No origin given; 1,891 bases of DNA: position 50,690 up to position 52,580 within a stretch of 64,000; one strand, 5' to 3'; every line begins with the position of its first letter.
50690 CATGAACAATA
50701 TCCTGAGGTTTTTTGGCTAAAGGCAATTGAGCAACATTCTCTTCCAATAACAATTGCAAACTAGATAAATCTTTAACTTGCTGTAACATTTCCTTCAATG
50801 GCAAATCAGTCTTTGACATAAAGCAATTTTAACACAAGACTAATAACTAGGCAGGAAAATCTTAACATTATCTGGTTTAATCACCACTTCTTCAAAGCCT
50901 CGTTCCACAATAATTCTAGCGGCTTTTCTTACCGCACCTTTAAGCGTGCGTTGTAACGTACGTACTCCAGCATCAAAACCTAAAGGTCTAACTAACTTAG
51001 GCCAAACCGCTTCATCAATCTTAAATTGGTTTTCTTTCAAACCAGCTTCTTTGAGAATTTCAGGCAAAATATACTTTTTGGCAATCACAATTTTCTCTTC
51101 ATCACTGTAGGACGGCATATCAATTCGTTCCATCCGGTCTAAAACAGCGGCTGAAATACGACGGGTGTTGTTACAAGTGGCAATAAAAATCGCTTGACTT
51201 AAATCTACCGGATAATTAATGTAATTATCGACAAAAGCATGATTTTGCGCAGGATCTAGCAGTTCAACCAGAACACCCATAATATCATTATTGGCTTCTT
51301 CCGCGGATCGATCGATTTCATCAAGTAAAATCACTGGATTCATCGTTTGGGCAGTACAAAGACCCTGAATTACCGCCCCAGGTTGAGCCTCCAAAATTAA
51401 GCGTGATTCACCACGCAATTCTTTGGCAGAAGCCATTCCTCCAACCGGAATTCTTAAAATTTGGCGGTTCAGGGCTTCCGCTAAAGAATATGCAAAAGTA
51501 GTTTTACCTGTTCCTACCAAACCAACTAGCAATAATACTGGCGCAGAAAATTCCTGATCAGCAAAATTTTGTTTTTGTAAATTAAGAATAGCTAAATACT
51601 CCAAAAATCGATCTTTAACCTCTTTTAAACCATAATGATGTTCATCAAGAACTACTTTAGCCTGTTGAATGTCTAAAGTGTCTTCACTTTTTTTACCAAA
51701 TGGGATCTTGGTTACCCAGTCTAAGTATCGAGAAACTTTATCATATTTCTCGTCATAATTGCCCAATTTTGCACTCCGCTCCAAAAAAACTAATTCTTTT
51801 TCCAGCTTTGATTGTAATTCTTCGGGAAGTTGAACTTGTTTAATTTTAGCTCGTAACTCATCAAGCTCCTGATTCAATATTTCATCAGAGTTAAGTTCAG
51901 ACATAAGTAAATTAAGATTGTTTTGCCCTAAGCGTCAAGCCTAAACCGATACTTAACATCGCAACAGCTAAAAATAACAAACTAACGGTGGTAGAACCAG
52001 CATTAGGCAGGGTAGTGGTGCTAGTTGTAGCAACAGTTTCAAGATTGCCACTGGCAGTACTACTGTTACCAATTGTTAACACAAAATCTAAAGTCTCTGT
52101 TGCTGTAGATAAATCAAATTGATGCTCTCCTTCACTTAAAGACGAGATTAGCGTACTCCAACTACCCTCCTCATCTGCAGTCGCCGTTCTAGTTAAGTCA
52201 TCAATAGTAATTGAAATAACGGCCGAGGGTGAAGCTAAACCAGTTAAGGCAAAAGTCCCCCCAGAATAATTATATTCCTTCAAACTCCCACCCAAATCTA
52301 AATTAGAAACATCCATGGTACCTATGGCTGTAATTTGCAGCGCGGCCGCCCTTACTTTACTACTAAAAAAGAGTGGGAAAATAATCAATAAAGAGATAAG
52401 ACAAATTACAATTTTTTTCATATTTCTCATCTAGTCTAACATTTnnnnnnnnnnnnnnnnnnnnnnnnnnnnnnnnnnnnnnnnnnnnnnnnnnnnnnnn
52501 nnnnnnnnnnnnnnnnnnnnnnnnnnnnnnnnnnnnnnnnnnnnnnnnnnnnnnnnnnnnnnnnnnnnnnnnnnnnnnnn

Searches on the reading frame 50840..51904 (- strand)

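Call 20: search_protein_families(library=pfam, proteins=[window:50840-51904:-], max_evalue=0.0001)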
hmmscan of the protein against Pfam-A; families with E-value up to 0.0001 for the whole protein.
window:50840-51904:- (354 aa): 5 families
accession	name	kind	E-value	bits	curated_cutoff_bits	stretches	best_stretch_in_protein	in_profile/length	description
PF00004.35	AAA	-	1.5e-18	67.9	21.2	1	124-261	1-126/131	ATPase family associated with various cellular activities (AAA)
PF22667.2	Lon_lid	-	1.3e-09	38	27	1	285-336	1-52/57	Lon protease AAA+ ATPase lid domain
PF07728.20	AAA_5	-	1.6e-09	38.4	22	1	124-258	2-139/139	AAA domain (dynein-related subfamily)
PF13401.12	AAA_22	-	3.1e-06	28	27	1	119-217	3-109/130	AAA domain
PF07724.20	AAA_2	-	5.6e-06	26.9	27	1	124-249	6-128/166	AAA domain (Cdc48 subfamily)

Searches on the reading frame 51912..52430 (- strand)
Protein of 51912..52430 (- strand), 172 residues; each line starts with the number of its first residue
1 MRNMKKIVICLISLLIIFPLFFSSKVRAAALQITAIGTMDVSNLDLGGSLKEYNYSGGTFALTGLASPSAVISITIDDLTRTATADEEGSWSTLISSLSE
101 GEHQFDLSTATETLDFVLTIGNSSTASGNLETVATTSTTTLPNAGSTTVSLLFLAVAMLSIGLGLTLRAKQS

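Call 3: search_protein_families(library=pfam, proteins=[window:51912-52430:-], max_evalue=0.01)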
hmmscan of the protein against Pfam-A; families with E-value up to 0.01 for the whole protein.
window:51912-52430:- (172 aa): 0 families

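Call 4: search_protein_families(library=ncbifam, proteins=[window:51912-52430:-], max_evalue=0.01)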
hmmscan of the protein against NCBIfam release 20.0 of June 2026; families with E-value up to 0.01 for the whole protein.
window:51912-52430:- (172 aa): 2 families
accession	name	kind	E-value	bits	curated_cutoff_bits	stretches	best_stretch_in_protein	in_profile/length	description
NF033510.3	Ca_tandemer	repeat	4.1e-05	23.9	50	1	57-109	30-88/96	Ca2+-stabilized repeat-containing adhesin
NF053819.1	EF0750_LPXTG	subfamily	0.00018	22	47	0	127-171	59-104/105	EF2685/EF0750 family sortase-dependent surface protein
